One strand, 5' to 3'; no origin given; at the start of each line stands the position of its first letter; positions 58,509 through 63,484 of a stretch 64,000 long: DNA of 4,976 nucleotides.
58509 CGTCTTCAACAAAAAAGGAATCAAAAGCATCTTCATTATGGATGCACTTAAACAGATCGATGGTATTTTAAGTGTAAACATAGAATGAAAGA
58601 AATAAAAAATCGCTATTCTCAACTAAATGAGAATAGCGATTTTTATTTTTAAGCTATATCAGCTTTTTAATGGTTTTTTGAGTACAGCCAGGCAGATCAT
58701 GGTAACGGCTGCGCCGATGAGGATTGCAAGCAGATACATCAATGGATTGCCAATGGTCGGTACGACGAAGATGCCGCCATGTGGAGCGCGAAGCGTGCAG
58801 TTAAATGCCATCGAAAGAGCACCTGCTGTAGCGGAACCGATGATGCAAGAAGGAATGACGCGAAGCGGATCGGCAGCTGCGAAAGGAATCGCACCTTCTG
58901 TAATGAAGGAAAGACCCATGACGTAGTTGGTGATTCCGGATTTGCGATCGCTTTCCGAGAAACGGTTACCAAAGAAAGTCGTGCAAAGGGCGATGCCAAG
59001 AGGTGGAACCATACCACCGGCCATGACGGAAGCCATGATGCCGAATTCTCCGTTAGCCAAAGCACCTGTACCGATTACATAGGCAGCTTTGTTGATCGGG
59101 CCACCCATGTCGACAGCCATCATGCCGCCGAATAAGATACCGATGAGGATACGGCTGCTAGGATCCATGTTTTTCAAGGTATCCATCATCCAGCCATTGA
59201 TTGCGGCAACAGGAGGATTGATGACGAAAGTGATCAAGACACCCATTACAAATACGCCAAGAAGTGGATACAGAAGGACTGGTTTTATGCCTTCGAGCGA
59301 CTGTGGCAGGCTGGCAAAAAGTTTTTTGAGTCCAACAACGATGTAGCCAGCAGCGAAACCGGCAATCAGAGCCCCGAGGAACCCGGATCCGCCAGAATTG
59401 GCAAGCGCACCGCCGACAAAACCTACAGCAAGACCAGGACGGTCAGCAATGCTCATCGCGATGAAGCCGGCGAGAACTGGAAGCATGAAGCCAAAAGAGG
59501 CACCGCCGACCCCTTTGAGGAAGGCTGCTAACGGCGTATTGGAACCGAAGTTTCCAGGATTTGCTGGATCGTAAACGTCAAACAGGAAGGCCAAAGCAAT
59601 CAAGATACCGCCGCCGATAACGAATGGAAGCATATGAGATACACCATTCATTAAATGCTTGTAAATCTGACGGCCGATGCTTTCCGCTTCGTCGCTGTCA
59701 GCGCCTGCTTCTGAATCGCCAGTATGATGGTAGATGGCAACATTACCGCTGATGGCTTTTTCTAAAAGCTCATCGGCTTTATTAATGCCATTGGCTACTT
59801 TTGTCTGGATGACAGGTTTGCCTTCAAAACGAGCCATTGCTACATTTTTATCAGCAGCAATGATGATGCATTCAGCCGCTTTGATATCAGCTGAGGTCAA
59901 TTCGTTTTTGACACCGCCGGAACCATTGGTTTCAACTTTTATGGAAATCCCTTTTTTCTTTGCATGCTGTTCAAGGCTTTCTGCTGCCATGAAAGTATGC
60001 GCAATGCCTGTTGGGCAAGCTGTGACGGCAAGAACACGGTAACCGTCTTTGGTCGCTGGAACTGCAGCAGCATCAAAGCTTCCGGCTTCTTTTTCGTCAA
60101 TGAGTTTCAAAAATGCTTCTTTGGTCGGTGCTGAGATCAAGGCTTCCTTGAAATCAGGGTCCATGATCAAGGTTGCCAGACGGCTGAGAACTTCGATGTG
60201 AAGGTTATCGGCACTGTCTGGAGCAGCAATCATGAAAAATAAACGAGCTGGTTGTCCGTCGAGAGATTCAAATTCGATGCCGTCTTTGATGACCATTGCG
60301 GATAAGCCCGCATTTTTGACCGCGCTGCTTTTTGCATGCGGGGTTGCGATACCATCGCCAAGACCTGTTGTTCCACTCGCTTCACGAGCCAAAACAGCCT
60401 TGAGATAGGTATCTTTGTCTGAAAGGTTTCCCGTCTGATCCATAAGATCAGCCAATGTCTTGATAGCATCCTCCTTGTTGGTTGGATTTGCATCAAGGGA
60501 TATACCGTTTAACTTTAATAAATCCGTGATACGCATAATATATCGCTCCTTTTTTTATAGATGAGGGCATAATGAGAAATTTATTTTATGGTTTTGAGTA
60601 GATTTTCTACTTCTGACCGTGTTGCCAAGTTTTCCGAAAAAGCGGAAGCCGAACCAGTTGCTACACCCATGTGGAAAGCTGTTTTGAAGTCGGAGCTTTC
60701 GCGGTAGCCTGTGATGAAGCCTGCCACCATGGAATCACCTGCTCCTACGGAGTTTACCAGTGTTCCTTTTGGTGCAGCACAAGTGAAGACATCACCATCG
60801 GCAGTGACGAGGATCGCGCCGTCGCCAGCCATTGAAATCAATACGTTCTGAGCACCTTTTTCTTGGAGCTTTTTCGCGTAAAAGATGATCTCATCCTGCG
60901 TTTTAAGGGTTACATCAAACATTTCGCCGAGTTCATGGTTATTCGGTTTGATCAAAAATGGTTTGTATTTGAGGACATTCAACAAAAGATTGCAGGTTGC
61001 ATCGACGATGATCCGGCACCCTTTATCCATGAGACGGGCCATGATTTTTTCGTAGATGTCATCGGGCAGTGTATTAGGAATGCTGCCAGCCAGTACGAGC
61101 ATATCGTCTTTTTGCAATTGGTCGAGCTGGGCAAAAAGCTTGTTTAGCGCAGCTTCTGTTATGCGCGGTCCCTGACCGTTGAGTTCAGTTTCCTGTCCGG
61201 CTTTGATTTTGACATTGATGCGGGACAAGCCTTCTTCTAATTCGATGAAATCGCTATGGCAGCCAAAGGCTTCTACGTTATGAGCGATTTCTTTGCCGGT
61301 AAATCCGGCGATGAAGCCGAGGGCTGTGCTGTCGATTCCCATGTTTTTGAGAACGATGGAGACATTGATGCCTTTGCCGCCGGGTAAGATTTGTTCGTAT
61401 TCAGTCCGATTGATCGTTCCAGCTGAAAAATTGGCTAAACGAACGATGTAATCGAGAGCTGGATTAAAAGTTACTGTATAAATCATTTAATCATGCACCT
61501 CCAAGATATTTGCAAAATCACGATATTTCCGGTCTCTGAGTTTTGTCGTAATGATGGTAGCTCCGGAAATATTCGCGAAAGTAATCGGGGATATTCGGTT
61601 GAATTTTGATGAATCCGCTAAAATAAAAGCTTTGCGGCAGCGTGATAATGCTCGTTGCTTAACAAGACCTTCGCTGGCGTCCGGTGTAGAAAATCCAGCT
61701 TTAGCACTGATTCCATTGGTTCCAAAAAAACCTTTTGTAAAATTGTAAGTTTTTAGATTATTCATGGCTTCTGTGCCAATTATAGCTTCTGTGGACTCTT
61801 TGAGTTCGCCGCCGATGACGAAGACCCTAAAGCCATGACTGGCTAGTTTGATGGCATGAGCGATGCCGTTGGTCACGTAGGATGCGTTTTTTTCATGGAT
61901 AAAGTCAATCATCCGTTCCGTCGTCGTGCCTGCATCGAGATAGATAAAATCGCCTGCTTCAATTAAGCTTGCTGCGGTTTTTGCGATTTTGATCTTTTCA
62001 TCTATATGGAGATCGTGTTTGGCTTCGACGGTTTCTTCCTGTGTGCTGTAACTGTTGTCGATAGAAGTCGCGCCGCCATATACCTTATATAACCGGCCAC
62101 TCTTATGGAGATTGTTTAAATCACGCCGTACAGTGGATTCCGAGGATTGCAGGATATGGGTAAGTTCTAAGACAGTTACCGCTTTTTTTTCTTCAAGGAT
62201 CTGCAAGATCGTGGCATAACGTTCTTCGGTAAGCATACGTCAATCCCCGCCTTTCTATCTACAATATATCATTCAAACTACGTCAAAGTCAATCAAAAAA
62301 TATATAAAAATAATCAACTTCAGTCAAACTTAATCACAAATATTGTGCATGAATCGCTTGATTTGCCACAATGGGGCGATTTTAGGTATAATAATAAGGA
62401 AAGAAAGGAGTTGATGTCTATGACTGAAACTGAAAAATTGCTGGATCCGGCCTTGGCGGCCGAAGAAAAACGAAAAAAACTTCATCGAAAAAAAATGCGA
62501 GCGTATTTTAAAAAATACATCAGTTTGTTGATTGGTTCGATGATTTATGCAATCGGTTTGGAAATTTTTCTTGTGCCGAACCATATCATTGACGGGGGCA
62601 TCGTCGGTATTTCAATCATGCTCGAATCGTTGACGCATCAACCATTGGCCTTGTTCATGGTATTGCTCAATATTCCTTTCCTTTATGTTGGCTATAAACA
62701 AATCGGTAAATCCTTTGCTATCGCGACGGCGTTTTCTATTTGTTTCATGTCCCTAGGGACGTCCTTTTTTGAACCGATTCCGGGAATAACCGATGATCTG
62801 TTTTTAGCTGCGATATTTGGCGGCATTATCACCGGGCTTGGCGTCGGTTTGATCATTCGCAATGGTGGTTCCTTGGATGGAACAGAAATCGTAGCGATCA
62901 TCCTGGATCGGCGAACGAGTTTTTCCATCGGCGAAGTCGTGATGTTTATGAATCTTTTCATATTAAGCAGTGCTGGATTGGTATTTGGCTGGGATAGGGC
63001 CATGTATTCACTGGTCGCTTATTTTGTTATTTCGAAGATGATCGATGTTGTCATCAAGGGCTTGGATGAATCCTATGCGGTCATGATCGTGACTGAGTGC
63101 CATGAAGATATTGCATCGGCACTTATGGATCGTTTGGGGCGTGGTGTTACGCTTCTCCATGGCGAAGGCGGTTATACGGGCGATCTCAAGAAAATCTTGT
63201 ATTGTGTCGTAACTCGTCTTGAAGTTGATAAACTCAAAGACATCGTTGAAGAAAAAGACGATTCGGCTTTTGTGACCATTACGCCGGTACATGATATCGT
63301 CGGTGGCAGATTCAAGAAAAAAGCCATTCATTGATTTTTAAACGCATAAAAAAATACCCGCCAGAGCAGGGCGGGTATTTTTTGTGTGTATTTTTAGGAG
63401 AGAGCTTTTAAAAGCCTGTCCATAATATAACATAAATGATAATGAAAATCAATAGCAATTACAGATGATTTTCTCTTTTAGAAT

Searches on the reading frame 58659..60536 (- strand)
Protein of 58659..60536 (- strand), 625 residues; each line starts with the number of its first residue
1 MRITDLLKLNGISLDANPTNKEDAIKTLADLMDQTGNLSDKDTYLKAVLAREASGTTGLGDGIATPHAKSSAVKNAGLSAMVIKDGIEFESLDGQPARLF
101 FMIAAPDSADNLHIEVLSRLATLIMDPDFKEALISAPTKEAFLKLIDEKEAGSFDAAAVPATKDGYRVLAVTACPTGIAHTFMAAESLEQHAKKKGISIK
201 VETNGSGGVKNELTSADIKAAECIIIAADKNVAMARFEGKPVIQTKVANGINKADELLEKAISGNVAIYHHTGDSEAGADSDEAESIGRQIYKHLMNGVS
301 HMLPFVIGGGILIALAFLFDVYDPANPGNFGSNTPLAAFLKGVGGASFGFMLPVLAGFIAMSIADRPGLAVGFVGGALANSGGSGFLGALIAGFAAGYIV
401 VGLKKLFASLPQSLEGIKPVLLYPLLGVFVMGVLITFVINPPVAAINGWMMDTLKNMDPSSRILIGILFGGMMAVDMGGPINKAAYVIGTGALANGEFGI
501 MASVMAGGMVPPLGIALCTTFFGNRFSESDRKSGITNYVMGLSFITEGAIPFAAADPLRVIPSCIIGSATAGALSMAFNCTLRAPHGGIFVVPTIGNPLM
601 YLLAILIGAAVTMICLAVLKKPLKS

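Call 27: search_protein_families(library=pfam, proteins=[window:58659-60536:-], max_evalue=0.00001)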
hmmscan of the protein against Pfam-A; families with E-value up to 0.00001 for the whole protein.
window:58659-60536:- (625 aa): 3 families
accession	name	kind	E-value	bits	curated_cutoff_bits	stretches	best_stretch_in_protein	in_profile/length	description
PF00359.27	PTS_EIIA_2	-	8.6e-39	133.2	27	1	6-148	2-143/144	Phosphoenolpyruvate-dependent sugar phosphotransferase system, EIIA 2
PF02302.22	PTS_IIB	-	5.4e-21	75.5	23.6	1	170-260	2-90/90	PTS system, Lactose/Cellobiose specific IIB subunit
PF02378.23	PTS_EIIC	-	5.9e-17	62.2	30.7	1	297-567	2-319/319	Phosphotransferase system, EIIC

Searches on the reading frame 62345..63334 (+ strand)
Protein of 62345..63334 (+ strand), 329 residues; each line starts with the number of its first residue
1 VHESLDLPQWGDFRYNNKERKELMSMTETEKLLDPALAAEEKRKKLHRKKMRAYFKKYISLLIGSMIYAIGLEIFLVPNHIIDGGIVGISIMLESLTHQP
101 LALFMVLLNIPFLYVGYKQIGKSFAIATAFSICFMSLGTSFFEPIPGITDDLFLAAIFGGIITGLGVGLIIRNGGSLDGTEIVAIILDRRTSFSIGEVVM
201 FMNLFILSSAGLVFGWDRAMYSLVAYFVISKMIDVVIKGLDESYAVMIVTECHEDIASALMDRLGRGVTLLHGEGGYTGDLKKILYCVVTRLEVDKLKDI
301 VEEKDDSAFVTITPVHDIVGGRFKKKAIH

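Call 27: search_protein_families(library=pfam, proteins=[window:62345-63334:+], max_evalue=0.00001)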
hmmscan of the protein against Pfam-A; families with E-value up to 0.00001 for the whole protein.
window:62345-63334:+ (329 aa): 2 families
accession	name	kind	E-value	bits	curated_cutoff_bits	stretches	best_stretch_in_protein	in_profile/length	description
PF02588.21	YitT_membrane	-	1.8e-68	230.4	24.3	1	58-261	2-205/205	Uncharacterised 5xTM membrane BCR, YitT family COG1284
PF10035.14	DUF2179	-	3.6e-22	78.4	22.8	1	266-320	1-55/55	Uncharacterized protein conserved in bacteria (DUF2179)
